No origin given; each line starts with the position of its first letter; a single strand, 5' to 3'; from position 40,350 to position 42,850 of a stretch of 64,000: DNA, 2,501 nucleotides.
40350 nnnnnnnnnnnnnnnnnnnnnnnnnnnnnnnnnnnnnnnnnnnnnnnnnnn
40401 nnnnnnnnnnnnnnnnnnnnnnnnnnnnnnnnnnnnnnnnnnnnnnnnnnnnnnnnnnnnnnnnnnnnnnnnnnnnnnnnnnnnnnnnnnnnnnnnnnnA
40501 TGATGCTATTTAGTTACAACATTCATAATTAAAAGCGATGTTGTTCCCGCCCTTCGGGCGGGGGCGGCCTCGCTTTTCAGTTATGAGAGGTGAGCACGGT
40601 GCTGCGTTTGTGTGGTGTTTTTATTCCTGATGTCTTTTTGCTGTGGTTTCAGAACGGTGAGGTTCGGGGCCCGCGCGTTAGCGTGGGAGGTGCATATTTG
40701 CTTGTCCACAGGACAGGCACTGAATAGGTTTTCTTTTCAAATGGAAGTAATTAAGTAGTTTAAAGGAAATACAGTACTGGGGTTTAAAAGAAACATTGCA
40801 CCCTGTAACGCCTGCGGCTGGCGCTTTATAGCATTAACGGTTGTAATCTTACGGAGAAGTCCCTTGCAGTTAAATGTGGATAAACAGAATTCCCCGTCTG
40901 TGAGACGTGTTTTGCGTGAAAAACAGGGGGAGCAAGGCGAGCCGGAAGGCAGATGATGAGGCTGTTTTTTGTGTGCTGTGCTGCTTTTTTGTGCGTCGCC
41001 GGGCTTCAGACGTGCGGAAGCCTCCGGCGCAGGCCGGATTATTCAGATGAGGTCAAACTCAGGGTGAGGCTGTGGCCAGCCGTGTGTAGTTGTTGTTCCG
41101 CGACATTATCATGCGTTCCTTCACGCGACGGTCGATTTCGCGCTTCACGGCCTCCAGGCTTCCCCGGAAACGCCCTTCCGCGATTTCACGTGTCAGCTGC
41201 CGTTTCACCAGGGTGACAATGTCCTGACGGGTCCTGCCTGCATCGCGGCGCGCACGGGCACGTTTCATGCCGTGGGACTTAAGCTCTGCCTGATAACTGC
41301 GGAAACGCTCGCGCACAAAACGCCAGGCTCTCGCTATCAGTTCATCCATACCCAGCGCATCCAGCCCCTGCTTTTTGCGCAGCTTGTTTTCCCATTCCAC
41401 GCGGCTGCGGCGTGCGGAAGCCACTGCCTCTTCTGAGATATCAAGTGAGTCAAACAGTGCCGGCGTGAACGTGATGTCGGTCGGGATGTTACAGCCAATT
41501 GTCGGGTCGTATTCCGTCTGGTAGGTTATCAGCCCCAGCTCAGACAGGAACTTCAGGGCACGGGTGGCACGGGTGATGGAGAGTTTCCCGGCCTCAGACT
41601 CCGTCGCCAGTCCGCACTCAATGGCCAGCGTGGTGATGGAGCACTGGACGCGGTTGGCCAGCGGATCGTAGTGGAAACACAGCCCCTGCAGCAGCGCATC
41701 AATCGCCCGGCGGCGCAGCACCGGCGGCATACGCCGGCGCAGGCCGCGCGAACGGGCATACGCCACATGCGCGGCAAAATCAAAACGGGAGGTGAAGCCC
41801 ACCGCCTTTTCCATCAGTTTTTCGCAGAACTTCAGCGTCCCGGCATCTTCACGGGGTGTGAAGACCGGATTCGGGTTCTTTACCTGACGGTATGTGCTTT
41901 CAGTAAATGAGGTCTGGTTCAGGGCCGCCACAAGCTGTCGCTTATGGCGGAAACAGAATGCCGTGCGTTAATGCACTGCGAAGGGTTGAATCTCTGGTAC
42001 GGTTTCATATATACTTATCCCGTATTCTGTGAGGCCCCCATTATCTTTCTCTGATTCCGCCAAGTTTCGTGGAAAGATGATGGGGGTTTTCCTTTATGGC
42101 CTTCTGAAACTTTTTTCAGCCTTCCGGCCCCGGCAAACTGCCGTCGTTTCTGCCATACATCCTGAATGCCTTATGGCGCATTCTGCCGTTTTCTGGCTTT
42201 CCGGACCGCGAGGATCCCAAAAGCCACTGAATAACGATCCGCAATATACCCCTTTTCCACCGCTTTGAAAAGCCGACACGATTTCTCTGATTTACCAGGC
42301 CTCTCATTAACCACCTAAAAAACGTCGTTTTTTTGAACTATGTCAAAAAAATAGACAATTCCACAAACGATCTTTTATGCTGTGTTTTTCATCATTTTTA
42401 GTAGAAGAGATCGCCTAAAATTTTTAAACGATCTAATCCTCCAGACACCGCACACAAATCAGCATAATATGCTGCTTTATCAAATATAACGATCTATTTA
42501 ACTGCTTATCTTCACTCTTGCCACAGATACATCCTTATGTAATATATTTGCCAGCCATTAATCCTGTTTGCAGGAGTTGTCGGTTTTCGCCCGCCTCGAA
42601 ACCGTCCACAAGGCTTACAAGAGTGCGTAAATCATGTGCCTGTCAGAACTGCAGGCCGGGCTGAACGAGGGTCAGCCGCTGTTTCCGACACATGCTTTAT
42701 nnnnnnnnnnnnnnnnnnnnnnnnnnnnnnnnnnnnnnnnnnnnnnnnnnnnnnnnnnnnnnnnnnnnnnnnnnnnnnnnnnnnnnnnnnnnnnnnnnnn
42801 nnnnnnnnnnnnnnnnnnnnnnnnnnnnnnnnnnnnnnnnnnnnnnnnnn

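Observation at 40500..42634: RepFIIA replicon without a recognisable CopB (repA2) gene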

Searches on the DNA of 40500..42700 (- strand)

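Call 4: search_dna_similar(query=window:40500-42700:-, collection=plasmids, mode=near, max_rows=25)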
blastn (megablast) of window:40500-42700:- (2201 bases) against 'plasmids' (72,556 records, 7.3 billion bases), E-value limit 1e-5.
The search stops at 5000 records and this limit was reached: more records match than are counted here, and every count below describes the 5000 best-scoring records only.
Records with a match: at least 5000; places in all: 5547; records where one place covers at least 80% of the query: 158.
Best place of each record, by identity: >=99% 4; 95-99% 336; 90-95% 27; 80-90% 4633.
By first word of the organism name: Escherichia 3824; Klebsiella 748; Shigella 284; Salmonella 105; Citrobacter 17; Enterobacter 12; uncultured 3; Proteus 3; Cronobacter 1; Acinetobacter 1; and 2 more.
By predicted mobility (MOB-suite, as given by PLSDB): conjugative 3760; non-mobilizable 662; mobilizable 578.
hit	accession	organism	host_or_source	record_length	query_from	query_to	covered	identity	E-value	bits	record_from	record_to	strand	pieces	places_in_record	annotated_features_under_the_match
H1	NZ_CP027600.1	Escherichia coli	Homo sapiens,stool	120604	1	2201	100%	98.7%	0e+0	3904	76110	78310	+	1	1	repA: incFII family plasmid replication initiator RepA | transcription termination/antitermination NusG family protein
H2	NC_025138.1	Escherichia coli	Homo sapiens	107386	1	2201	100%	98.7%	0e+0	3904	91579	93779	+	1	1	repA: incFII family plasmid replication initiator RepA | transcription termination/antitermination NusG family protein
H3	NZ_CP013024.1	Escherichia coli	Homo sapiens,stool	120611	1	2201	100%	98.7%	0e+0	3904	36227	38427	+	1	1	repA: incFII family plasmid replication initiator RepA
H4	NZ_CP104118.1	Escherichia coli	Bos taurus,rectoanal junction ...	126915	1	2201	100%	98.7%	0e+0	3904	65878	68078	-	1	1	repA: incFII family plasmid replication initiator RepA | transcription termination/antitermination NusG family protein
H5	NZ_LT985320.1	Escherichia coli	-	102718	1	2201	100%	98.7%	0e+0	3904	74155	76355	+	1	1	repA: incFII family plasmid replication initiator RepA | transcription termination/antitermination NusG family protein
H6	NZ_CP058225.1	Escherichia coli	Homo sapiens,Rectal swab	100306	1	2201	100%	98.7%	0e+0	3904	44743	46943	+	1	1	repA: incFII family plasmid replication initiator RepA | transcription termination/antitermination NusG family protein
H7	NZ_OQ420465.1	Escherichia coli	-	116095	1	2201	100%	98.7%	0e+0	3904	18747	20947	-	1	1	repA: incFII family plasmid replication initiator RepA | transcription termination/antitermination NusG family protein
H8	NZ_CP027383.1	Escherichia coli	stool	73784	1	2201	100%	98.6%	0e+0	3899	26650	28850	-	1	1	repA: incFII family plasmid replication initiator RepA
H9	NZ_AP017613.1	Escherichia coli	Sus scrofa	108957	1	2201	100%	98.6%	0e+0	3893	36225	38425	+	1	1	repA: incFII family plasmid replication initiator RepA | transcription termination/antitermination NusG family protein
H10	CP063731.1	Escherichia coli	Veal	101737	1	2191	100%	98.8%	0e+0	3897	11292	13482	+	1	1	repA: incFII family plasmid replication initiator RepA | transcription termination factor NusG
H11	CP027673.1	Escherichia coli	Homo sapiens,stool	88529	1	2190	100%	98.8%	0e+0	3895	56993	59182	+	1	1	record has no annotation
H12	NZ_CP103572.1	Escherichia coli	Homo sapiens,blood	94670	1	2190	100%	98.8%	0e+0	3895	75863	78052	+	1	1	repA: incFII family plasmid replication initiator RepA | transcription termination/antitermination NusG family protein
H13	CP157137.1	Escherichia coli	culture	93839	1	2190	100%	98.7%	0e+0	3890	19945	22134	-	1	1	repA: incFII family plasmid replication initiator RepA | transcription termination/antitermination NusG family protein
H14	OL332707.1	uncultured bacterium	-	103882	1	2190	100%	98.7%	0e+0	3884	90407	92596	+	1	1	none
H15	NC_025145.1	Escherichia coli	lamb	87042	1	2201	100%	98.0%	0e+0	3827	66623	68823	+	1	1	repA: incFII family plasmid replication initiator RepA | transcription termination/antitermination NusG family protein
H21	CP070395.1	Escherichia coli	food,chicken meat inner strip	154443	1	2199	100%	96.7%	0e+0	3657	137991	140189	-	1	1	repA: incFII family plasmid replication initiator RepA | transcription termination factor NusG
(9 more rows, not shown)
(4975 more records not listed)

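Call 5: get_annotated_region(hit=H1, flank=6000)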
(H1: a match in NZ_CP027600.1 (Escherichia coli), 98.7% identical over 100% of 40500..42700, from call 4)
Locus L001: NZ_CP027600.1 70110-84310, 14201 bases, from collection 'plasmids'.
description: Escherichia coli strain 97-3250 plasmid unnamed1, complete sequence
organism: Escherichia coli (NCBI taxid 562)
taxonomy: Bacteria; Pseudomonadota; Gammaproteobacteria; Enterobacterales; Enterobacteriaceae; Escherichia; Escherichia coli
host: -; source: Homo sapiens,stool; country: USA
typing (MOB-suite, as given by PLSDB): conjugative; replicon IncK2/Z,IncQ1; relaxase MOBP; mating-pair formation MPF_I
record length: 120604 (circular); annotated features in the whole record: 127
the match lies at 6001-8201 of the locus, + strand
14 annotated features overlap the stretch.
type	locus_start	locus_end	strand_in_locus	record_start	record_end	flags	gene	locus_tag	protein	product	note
CDS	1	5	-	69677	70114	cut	pilM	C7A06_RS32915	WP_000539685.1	type IV pilus biogenesis protein PilM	-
CDS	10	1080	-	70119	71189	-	-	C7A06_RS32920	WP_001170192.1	toxin co-regulated pilus biosynthesis Q family protein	-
CDS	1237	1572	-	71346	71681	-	-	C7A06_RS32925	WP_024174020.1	hypothetical protein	-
CDS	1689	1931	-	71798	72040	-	-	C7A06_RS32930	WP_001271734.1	PilI type IV pilus biogenesis protein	-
CDS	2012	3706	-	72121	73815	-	-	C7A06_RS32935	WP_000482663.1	flotillin family protein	-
CDS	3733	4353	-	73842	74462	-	-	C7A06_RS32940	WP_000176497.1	OB-fold-containig protein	-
CDS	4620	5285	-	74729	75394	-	-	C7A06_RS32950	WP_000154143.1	hypothetical protein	-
CDS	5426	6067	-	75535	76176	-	-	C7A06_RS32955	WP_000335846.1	transcription termination/antitermination NusG family protein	GO:0006354 - DNA-templated transcription elongation [Evidence IEA]; GO:0006355 - regulation of DNA-templated ...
CDS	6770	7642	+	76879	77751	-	repA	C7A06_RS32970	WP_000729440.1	incFII family plasmid replication initiator RepA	GO:0006276 - plasmid maintenance [Evidence IEA]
CDS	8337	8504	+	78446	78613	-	-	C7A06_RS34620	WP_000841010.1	hypothetical protein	-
CDS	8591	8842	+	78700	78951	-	-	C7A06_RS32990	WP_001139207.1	plasmid stabilization protein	-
CDS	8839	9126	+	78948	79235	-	-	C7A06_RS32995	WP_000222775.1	type II toxin-antitoxin system RelE/ParE family toxin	GO:0030541 - plasmid partitioning [Evidence IEA]; GO:0051290 - protein heterotetramerization [Evidence IEA]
CDS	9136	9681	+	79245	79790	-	-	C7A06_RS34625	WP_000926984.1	hypothetical protein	-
CDS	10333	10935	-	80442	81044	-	-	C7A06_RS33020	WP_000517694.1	ProQ/FINO family protein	-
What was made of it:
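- NCBI names the protein 'incFII family RepA' (call 5).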

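Call 6: get_annotated_region(hit=H2, flank=3000)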
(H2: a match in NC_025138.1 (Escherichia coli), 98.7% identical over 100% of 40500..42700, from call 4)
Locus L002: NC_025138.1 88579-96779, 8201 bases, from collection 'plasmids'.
description: Escherichia coli plasmid pH2332-107, complete sequence
organism: Escherichia coli (NCBI taxid 562)
taxonomy: Bacteria; Pseudomonadota; Gammaproteobacteria; Enterobacterales; Enterobacteriaceae; Escherichia; Escherichia coli
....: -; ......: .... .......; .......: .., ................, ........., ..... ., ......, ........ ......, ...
typing (MOB-suite, as given by PLSDB): conjugative; replicon IncK2/Z; relaxase MOBP; mating-pair formation MPF_I
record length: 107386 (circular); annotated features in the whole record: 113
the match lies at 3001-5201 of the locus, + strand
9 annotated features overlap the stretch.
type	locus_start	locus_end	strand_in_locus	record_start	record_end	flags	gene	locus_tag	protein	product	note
CDS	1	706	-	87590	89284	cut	-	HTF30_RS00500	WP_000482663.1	flotillin family protein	-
CDS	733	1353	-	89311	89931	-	-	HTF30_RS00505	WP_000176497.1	OB-fold-containig protein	-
CDS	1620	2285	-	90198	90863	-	-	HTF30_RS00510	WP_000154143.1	hypothetical protein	-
CDS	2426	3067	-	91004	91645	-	-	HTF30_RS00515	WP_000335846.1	transcription termination/antitermination NusG family protein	GO:0006354 - DNA-templated transcription elongation [Evidence IEA]; GO:0006355 - regulation of DNA-templated ...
CDS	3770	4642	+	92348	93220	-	repA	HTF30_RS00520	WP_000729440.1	incFII family plasmid replication initiator RepA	GO:0006276 - plasmid maintenance [Evidence IEA]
CDS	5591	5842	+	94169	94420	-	-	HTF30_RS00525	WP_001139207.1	plasmid stabilization protein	-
CDS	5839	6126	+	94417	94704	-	-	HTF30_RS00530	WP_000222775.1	type II toxin-antitoxin system RelE/ParE family toxin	GO:0030541 - plasmid partitioning [Evidence IEA]; GO:0051290 - protein heterotetramerization [Evidence IEA]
CDS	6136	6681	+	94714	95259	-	-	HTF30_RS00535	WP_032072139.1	hypothetical protein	-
CDS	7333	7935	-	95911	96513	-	-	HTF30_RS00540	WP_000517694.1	ProQ/FINO family protein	-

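Call 24: search_dna_similar(query=window:41932-42360:-, collection=plasmids, mode=near, max_rows=30)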
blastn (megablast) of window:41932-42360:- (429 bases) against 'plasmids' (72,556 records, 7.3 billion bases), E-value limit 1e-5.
Records with a match: 563; places in all: 575; records where one place covers at least 80% of the query: 535.
Best place of each record, by identity: >=99% 2; 95-99% 121; 90-95% 413; 80-90% 24; 60-80% 3.
By first word of the organism name: Escherichia 479; Shigella 63; Salmonella 11; Klebsiella 8; uncultured 1; Citrobacter 1.
By predicted mobility (MOB-suite, as given by PLSDB): conjugative 467; mobilizable 73; non-mobilizable 23.
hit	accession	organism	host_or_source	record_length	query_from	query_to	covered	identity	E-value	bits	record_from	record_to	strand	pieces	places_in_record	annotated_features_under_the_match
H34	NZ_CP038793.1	Escherichia coli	bovine,Pure culture,Rectal swab from ...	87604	1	429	100%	100.0%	0e+0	793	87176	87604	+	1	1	none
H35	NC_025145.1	Escherichia coli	lamb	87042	1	429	100%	100.0%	0e+0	793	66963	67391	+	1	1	none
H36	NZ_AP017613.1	Escherichia coli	Sus scrofa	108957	1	429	100%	96.8%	0e+0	715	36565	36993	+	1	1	none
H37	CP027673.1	Escherichia coli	Homo sapiens,stool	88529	1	429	100%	96.8%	0e+0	715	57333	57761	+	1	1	record has no annotation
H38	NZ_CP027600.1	Escherichia coli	Homo sapiens,stool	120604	1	429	100%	96.8%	0e+0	715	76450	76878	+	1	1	none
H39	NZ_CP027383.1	Escherichia coli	stool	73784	1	429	100%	96.8%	0e+0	715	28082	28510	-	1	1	none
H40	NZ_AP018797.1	Escherichia coli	Bos taurus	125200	1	429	100%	96.8%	0e+0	715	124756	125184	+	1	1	none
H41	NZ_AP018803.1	Escherichia coli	Bos taurus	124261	1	429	100%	96.8%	0e+0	715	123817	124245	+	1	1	none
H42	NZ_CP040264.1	Escherichia coli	Bivalve mollusk,Whole organism,marine ...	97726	1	429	100%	96.8%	0e+0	715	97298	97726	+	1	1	none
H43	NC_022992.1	Escherichia coli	-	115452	1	429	100%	96.8%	0e+0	715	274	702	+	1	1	none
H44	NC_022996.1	Escherichia coli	-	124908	1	429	100%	96.8%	0e+0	715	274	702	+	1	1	none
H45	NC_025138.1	Escherichia coli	Homo sapiens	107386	1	429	100%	96.8%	0e+0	715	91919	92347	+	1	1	none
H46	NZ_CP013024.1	Escherichia coli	Homo sapiens,stool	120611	1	429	100%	96.8%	0e+0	715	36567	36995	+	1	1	none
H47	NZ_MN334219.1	Salmonella enterica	pig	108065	1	429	100%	96.8%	0e+0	715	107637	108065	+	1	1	none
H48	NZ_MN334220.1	Salmonella enterica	pig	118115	1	429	100%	96.8%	0e+0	715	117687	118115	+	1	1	none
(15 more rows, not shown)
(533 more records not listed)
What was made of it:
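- Closest known: IncZ replicon of pIE545 / pO26-CRL125. Same: The control region is 96.8% identical over 429 nt (call 24).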

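Call 26: get_annotated_region(hit=H35, flank=3000)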
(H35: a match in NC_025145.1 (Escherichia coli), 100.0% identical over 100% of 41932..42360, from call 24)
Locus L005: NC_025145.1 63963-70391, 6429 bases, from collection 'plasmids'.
description: Escherichia coli plasmid pL2-87, complete sequence
organism: Escherichia coli (NCBI taxid 562)
taxonomy: Bacteria; Pseudomonadota; Gammaproteobacteria; Enterobacterales; Enterobacteriaceae; Escherichia; Escherichia coli
host: -; source: lamb; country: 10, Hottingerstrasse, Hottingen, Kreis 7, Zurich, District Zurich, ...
typing (MOB-suite, as given by PLSDB): conjugative; replicon IncK2/Z; relaxase MOBP; mating-pair formation MPF_I
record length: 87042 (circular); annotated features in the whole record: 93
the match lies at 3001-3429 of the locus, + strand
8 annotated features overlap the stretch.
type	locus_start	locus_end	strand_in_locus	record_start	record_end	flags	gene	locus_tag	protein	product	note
CDS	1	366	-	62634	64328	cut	-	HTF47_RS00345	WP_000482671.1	flotillin family protein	-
CDS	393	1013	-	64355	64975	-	-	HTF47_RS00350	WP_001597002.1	OB-fold-containig protein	-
CDS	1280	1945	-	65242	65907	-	-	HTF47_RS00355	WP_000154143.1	hypothetical protein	-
CDS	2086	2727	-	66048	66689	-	-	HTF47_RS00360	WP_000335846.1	transcription termination/antitermination NusG family protein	GO:0006354 - DNA-templated transcription elongation [Evidence IEA]; GO:0006355 - regulation of DNA-templated ...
CDS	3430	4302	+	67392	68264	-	repA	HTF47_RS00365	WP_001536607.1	incFII family plasmid replication initiator RepA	GO:0006276 - plasmid maintenance [Evidence IEA]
CDS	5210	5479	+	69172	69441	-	yacA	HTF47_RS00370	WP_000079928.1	type II toxin-antitoxin system antitoxin YacA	-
CDS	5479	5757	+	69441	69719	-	yacB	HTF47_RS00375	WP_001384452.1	type II toxin-antitoxin system toxin YacB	-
CDS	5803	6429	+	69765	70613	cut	-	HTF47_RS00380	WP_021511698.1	3'-5' exonuclease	-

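Call 30: get_annotated_region(hit=H34, flank=0)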
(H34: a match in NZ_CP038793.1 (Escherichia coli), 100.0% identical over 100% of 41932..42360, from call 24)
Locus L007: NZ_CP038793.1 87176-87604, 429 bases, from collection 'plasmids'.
description: Escherichia coli strain PF9285 plasmid pDW54_2, complete sequence
organism: Escherichia coli (NCBI taxid 562)
taxonomy: Bacteria; Pseudomonadota; Gammaproteobacteria; Enterobacterales; Enterobacteriaceae; Escherichia; Escherichia coli
host: -; source: bovine,Pure culture,Rectal swab from healthy swiss fattening veal calves; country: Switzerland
typing (MOB-suite, as given by PLSDB): conjugative; replicon IncK2/Z; relaxase MOBP; mating-pair formation MPF_I
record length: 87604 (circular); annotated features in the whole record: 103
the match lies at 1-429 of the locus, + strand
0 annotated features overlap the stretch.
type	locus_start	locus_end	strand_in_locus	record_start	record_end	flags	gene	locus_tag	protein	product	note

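Call 31: search_dna_similar(query=window:41932-42110:-, collection=plasmids, mode=distant, max_rows=60, rows=spread)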
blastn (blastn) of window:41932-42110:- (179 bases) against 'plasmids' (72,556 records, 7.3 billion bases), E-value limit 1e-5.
Records with a match: 1891; places in all: 1900; records where one place covers at least 80% of the query: 1385.
Best place of each record, by identity: >=99% 2; 95-99% 80; 90-95% 327; 80-90% 1476; 60-80% 6.
By first word of the organism name: Escherichia 1451; Salmonella 272; Shigella 107; Klebsiella 51; Citrobacter 5; uncultured 3; Enterobacter 1; Apirhabdus 1.
By predicted mobility (MOB-suite, as given by PLSDB): conjugative 1739; mobilizable 101; non-mobilizable 51.
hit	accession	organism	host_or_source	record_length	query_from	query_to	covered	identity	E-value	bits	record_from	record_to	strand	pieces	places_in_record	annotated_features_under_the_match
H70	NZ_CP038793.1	Escherichia coli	bovine,Pure culture,Rectal swab from ...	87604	1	179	100%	100.0%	3e-86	324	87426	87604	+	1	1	none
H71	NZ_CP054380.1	Escherichia coli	Homo sapiens,whole organism,rectal swab ...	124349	1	179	100%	96.1%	2e-76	292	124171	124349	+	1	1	none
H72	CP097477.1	Klebsiella pneumoniae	Homo sapiens,genomic DNA,pus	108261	1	179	100%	96.1%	2e-76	292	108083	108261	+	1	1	none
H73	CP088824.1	Escherichia coli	Homo sapiens,blood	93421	1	179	100%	94.4%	1e-72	279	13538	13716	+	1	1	none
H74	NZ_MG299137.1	Shigella sonnei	-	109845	1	179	100%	94.4%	1e-72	279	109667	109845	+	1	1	none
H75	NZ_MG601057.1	Escherichia coli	-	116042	1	179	100%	93.9%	8e-68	263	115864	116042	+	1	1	none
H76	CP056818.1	Escherichia coli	culture,Wastewater effluent sample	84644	1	179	100%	92.2%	1e-66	259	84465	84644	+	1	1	none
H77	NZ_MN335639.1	Escherichia coli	-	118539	1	179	100%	91.7%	5e-64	251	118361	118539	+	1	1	none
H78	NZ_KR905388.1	Escherichia coli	poultry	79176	1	179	100%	91.6%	2e-64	252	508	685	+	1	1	none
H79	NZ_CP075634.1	Escherichia coli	Homo sapiens,stool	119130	1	179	100%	91.1%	6e-63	246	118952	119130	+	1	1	none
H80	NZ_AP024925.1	Escherichia coli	Homo sapiens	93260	1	179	100%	91.1%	6e-63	246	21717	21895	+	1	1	none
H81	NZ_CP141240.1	Escherichia sp. RL316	food,food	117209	1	179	100%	91.1%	2e-63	248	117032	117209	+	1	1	none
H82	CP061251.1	Escherichia coli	Homo sapiens,cell culture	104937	1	179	100%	90.5%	1e-60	240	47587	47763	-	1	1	none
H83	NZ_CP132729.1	Escherichia coli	-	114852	1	179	100%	87.8%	1e-53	215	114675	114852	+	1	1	none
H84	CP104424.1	Shigella sonnei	Homo sapiens,human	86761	1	179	100%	87.7%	3e-54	217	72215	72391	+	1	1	none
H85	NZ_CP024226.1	Escherichia coli O169:H41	-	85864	1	179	100%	86.1%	2e-50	205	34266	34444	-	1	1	none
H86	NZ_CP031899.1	Escherichia coli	Homo sapiens,Clinical: Human (Homo ...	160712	1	179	100%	83.9%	7e-44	184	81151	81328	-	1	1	none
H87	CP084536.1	Escherichia coli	-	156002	3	179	99%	84.8%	2e-44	186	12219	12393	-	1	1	none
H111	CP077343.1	Escherichia coli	-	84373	11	179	94%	84.8%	3e-41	174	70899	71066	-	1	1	none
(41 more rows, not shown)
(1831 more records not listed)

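Call 33: get_annotated_region(hit=H71, flank=1300)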
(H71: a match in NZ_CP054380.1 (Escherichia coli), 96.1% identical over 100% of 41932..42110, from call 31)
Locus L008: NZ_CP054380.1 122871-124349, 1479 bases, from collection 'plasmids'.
description: Escherichia coli strain SCU-175 plasmid pSCU-175-1, complete sequence
organism: Escherichia coli (NCBI taxid 562)
taxonomy: Bacteria; Pseudomonadota; Gammaproteobacteria; Enterobacterales; Enterobacteriaceae; Escherichia; Escherichia coli
host: -; source: Homo sapiens,whole organism,rectal swab from healthy college student; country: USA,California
typing (MOB-suite, as given by PLSDB): conjugative; replicon IncK2/Z; relaxase MOBP; mating-pair formation MPF_I
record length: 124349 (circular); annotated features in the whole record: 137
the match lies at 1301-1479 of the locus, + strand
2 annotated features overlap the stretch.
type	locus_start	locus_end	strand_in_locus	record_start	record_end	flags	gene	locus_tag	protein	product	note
CDS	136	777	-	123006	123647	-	-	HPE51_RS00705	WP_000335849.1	transcription termination/antitermination NusG family protein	GO:0006355 - regulation of DNA-templated transcription [Evidence IEA]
CDS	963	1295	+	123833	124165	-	-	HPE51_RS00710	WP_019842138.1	hypothetical protein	-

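Call 34: get_annotated_region(hit=H73, flank=1300)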
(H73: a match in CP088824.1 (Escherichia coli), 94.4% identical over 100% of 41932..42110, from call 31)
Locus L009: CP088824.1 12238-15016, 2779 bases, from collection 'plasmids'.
description: Escherichia coli strain A17EC0191 plasmid pA17EC0191-3, complete sequence
organism: Escherichia coli (NCBI taxid 562)
taxonomy: Bacteria; Pseudomonadota; Gammaproteobacteria; Enterobacterales; Enterobacteriaceae; Escherichia; Escherichia coli
host: -; source: Homo sapiens,blood; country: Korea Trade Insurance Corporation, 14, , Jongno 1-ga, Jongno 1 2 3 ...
typing (MOB-suite, as given by PLSDB): conjugative; replicon IncK2/Z; relaxase MOBP; mating-pair formation MPF_I
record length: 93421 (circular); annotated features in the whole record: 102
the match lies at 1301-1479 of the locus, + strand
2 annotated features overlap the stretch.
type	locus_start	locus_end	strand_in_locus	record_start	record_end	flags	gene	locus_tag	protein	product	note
CDS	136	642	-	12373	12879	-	-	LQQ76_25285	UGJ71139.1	transcription termination factor NusG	-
CDS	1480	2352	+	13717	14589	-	repA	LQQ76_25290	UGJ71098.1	incFII family plasmid replication initiator RepA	-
